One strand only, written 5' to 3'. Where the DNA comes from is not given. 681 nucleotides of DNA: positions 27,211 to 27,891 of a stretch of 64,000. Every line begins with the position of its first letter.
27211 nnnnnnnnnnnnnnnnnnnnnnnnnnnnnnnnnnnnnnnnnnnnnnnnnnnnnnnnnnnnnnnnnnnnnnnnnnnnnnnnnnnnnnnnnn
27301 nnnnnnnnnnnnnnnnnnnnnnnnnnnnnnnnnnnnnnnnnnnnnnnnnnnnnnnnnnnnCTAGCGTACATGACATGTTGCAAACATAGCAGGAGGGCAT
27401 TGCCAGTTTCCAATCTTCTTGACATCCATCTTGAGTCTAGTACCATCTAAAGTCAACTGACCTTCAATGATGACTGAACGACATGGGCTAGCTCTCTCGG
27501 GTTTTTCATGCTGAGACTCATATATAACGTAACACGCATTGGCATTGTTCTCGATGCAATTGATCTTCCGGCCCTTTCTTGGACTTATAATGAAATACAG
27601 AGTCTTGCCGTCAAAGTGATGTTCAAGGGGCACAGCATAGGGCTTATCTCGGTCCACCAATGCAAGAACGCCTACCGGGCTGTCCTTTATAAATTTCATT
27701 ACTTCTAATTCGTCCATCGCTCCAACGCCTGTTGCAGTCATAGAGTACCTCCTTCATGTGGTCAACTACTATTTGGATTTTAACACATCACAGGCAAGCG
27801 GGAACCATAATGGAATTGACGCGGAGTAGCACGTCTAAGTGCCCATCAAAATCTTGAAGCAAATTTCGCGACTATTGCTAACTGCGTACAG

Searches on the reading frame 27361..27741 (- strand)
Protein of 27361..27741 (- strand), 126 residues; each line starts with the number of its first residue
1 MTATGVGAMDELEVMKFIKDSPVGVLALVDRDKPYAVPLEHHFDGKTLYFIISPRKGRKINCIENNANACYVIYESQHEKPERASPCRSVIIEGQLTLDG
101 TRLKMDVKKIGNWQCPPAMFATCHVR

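Call 22: search_protein_families(library=pfam, proteins=[window:27361-27741:-], max_evalue=0.001)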
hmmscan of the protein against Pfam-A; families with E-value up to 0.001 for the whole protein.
window:27361-27741:- (126 aa): 2 families
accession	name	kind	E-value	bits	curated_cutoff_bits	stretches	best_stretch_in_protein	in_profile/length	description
PF12900.13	Pyridox_ox_2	-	7.8e-14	52.3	27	1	11-97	2-88/140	Pyridoxamine 5'-phosphate oxidase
PF01243.27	PNPOx_N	-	2.4e-06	28.3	28.1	1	13-97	4-74/120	Pyridoxamine 5'-phosphate oxidase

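Call 49: find_encoding_contigs(protein=window:27361-27741:-, flank=4000, max_places=10)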
Protein window:27361-27741:- (126 aa): 15 contigs read that carry it; 9 places shown.
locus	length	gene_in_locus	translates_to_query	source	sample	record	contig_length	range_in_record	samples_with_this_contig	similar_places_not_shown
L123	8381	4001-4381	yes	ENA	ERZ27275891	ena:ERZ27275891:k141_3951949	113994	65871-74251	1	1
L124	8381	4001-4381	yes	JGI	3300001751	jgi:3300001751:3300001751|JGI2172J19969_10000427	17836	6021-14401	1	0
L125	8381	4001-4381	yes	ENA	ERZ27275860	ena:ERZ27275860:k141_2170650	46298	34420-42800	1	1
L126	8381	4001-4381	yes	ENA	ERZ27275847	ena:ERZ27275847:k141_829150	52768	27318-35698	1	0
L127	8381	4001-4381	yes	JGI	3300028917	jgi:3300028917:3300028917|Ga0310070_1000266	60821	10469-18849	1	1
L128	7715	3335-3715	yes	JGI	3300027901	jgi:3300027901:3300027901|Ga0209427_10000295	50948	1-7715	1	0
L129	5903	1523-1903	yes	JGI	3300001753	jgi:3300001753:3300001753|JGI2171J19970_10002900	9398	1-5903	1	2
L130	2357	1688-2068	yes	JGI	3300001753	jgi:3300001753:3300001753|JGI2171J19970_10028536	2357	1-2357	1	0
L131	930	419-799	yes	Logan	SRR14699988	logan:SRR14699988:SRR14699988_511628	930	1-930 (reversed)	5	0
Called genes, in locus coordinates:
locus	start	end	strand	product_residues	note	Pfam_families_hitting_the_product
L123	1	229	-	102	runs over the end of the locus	-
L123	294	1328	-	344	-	PF00850:Hist_deacetyl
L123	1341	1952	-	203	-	PF01810:LysE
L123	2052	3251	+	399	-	PF09376:NurA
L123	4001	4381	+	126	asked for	PF01243:PNPOx_N (weak), PF12900:Pyridox_ox_2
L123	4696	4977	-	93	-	-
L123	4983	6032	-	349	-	PF00665:rve (weak), PF13610:DDE_Tnp_IS240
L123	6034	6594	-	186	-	-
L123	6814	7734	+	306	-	-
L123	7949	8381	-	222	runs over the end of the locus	PF04199:Cyclase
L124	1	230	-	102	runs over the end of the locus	-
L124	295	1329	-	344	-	PF00850:Hist_deacetyl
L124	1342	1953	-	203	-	PF01810:LysE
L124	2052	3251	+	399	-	-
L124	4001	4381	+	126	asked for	PF01243:PNPOx_N (weak), PF12900:Pyridox_ox_2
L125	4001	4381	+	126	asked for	PF01243:PNPOx_N (weak), PF12900:Pyridox_ox_2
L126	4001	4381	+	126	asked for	PF01243:PNPOx_N (weak), PF12900:Pyridox_ox_2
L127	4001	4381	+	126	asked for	PF01243:PNPOx_N (weak), PF12900:Pyridox_ox_2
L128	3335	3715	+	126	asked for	PF01243:PNPOx_N (weak), PF12900:Pyridox_ox_2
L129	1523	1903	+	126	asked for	PF01243:PNPOx_N (weak), PF12900:Pyridox_ox_2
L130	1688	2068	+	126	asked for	PF01243:PNPOx_N (weak), PF12900:Pyridox_ox_2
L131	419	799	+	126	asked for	PF01243:PNPOx_N (weak), PF12900:Pyridox_ox_2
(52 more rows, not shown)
